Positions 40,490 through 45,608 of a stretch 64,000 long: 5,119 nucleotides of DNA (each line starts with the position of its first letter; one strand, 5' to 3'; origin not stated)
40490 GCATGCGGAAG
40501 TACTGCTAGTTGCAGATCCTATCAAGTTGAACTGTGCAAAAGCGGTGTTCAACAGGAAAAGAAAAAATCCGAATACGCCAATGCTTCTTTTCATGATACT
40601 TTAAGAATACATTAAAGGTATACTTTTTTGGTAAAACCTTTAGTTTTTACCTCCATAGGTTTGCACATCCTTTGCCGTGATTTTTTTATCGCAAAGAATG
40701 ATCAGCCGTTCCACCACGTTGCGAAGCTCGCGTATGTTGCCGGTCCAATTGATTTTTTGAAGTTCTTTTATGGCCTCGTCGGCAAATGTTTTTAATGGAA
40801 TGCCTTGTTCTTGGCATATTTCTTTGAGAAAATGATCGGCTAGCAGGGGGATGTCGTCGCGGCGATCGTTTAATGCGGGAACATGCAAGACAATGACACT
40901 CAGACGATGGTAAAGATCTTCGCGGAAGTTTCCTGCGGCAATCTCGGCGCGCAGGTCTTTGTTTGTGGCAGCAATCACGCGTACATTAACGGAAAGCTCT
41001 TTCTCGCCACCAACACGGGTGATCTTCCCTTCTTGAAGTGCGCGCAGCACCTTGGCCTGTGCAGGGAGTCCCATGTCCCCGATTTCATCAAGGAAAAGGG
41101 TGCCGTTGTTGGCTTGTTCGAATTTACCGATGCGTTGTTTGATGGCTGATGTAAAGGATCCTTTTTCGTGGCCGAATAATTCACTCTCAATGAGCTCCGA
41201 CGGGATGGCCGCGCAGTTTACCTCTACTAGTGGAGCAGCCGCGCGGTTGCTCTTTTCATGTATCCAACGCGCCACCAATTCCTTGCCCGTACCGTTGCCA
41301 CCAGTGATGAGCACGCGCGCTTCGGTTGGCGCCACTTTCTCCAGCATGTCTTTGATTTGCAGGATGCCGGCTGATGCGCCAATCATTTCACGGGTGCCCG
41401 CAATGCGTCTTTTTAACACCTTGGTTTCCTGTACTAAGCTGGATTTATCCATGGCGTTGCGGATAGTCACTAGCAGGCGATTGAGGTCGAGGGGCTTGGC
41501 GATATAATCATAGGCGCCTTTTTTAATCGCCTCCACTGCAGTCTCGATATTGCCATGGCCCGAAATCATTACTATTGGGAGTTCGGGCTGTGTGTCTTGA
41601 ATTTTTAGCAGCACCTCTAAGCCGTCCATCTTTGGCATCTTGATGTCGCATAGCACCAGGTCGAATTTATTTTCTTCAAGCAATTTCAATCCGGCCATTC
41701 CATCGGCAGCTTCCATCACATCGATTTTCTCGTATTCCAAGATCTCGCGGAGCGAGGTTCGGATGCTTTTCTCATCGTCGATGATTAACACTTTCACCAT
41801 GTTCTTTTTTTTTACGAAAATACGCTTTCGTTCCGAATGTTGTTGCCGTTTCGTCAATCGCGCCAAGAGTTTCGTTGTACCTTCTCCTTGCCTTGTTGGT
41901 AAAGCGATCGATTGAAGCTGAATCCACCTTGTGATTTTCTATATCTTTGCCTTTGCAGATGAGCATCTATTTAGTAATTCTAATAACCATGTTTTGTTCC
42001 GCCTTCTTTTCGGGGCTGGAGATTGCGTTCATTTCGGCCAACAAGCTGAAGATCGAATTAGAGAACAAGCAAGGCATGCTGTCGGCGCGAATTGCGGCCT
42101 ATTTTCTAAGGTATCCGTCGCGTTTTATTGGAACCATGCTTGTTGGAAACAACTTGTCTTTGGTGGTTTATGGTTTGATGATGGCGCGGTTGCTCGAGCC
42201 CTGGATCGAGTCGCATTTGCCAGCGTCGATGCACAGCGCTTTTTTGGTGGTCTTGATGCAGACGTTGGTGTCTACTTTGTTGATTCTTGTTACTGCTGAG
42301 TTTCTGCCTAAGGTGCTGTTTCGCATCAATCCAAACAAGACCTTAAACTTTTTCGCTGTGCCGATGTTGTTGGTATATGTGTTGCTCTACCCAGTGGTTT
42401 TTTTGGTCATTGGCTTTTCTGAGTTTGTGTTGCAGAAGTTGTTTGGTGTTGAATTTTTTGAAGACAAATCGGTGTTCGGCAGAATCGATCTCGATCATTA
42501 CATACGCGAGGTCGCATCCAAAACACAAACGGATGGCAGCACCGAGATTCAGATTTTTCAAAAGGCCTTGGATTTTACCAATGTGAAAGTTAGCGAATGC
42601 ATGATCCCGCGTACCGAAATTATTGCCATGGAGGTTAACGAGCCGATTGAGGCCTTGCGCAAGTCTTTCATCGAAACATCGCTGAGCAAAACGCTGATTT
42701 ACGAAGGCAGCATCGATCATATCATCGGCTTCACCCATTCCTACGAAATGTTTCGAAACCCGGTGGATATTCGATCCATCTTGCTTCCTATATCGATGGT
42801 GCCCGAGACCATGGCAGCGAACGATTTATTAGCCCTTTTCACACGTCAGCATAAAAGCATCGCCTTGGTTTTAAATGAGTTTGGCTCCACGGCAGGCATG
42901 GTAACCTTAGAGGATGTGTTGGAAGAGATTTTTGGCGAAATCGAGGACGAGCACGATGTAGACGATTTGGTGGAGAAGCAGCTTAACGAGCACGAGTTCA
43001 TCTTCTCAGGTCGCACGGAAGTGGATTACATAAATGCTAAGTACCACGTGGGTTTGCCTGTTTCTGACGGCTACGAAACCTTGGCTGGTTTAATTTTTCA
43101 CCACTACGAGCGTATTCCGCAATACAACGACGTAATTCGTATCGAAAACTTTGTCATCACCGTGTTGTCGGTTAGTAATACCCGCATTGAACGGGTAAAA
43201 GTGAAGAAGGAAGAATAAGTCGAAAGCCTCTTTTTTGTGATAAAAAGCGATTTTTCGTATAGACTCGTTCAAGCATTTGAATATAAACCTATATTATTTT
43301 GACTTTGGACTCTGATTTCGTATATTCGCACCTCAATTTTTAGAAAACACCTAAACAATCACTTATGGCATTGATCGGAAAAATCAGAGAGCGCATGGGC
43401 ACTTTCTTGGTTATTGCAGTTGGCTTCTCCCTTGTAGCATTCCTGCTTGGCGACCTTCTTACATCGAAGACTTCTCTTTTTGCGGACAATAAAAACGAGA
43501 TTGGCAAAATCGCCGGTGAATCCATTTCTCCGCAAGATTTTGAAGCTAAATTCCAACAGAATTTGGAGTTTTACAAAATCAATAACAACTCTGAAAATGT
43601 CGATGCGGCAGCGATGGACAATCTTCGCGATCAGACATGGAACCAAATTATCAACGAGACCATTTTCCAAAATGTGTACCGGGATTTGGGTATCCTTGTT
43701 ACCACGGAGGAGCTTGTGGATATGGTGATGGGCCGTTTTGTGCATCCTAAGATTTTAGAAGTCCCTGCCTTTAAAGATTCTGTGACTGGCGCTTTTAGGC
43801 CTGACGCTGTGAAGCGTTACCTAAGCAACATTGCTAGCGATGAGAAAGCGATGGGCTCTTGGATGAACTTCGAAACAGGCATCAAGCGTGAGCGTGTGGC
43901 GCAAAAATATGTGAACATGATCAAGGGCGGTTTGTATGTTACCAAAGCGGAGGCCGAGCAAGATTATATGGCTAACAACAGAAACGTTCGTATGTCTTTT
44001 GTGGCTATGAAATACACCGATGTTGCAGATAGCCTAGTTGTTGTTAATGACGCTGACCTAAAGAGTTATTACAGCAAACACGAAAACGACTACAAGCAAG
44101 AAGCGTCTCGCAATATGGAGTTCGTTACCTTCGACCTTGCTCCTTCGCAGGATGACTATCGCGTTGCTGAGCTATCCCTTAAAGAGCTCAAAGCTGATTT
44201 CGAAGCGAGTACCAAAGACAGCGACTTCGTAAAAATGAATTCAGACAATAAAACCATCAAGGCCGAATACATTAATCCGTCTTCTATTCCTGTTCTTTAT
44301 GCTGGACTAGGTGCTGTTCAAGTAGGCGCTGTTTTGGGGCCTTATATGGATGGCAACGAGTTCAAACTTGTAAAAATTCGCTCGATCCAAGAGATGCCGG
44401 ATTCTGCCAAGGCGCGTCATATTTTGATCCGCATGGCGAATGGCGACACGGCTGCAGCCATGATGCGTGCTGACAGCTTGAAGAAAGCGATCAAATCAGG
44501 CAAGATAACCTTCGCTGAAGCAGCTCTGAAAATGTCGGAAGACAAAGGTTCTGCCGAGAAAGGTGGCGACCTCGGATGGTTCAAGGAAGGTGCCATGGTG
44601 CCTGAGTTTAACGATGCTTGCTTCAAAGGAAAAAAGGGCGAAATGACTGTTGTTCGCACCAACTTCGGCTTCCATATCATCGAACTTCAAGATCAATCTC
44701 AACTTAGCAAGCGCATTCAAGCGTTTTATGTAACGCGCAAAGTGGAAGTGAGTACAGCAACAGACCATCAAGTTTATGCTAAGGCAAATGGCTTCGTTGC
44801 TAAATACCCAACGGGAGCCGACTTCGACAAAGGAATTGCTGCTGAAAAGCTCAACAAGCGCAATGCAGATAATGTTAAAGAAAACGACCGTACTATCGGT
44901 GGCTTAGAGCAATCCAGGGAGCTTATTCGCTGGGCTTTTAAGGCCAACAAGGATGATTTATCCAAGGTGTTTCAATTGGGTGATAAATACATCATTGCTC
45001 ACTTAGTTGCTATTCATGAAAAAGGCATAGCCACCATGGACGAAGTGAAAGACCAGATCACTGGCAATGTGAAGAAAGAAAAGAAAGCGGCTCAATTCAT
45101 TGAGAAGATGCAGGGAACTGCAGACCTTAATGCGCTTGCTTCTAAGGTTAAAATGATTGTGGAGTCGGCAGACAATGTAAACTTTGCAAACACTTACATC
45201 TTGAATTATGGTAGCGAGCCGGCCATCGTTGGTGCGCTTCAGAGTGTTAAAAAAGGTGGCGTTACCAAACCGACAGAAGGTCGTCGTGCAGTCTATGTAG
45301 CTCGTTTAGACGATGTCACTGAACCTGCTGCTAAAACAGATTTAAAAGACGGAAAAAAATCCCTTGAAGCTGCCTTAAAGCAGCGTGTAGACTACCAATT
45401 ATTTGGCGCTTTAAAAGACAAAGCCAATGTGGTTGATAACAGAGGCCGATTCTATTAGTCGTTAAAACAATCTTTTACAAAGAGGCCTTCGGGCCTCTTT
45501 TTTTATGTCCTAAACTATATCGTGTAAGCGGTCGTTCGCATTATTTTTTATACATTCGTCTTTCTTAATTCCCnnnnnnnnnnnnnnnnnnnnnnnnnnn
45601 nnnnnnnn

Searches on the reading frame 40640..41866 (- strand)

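Call 69: search_protein_families(library=pfam, proteins=[window:40640-41866:-], max_evalue=0.00001)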
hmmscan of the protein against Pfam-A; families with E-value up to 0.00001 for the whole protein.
window:40640-41866:- (408 aa): 5 families
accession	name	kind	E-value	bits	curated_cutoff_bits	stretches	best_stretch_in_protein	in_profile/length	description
PF00158.32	Sigma54_activat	-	1.6e-68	230.1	20.2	1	161-327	1-167/168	Sigma-54 interaction domain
PF00072.30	Response_reg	-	8.5e-35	119.7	30.2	1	26-135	1-110/111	Response regulator receiver domain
PF14532.12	Sigma54_activ_2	-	1.2e-26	94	25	1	162-332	1-138/138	Sigma-54 interaction domain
PF25601.1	AAA_lid_14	-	6.5e-23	80.8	27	1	334-402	2-71/87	AAA+ ATPase lid domain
PF00004.35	AAA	-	3.5e-07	31.2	21.2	1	185-303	1-110/131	ATPase family associated with various cellular activities (AAA)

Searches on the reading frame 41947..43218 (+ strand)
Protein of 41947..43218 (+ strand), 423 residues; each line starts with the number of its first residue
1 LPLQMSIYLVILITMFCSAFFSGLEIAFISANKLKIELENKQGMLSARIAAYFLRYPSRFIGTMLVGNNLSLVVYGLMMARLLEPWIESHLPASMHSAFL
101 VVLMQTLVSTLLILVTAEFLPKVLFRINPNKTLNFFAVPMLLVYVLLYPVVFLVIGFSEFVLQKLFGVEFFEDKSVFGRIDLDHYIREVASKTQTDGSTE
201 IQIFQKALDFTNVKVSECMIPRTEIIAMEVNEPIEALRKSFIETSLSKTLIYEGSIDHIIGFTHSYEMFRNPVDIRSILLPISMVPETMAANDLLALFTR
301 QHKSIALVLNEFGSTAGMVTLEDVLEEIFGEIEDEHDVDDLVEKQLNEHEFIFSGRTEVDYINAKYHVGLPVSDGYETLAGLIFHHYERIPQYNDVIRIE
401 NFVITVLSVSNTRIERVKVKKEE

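Call 69: search_protein_families(library=pfam, proteins=[window:41947-43218:+], max_evalue=0.00001)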
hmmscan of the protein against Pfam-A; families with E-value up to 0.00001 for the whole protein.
window:41947-43218:+ (423 aa): 3 families
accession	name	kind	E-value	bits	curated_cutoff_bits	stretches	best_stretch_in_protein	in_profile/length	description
PF01595.25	CNNM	-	1.4e-32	113.2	28.4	1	10-191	2-173/181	Cyclin M transmembrane N-terminal domain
PF03471.22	CorC_HlyC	-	1.2e-20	73.8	27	1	345-422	2-80/81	Transporter associated domain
PF00571.33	CBS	-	6.3e-06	26.9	24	0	284-329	11-56/57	CBS domain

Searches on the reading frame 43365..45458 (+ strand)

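Call 70: search_protein_families(library=pfam, proteins=[window:43365-45458:+], max_evalue=0.00001)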
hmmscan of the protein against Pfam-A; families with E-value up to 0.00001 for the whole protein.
window:43365-45458:+ (697 aa): 5 families
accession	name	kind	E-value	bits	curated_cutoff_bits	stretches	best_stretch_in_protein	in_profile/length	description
PF13623.11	SurA_N_2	-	1.6e-30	106.3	28.5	1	5-153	2-145/145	SurA-like N-terminal domain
PF13616.12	Rotamase_3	-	1.7e-30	106.4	22.5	1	334-444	2-115/116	PPIC-type PPIASE domain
PF13145.12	Rotamase_2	-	4.3e-25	89.3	27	1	227-343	1-110/121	PPIC-type PPIASE domain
PF00639.27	Rotamase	-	3.6e-24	86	21.7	1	352-443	1-97/97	PPIC-type PPIASE domain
PF13624.11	SurA_N_3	-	1.2e-12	48.4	27.2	1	6-156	4-141/162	SurA-like N-terminal domain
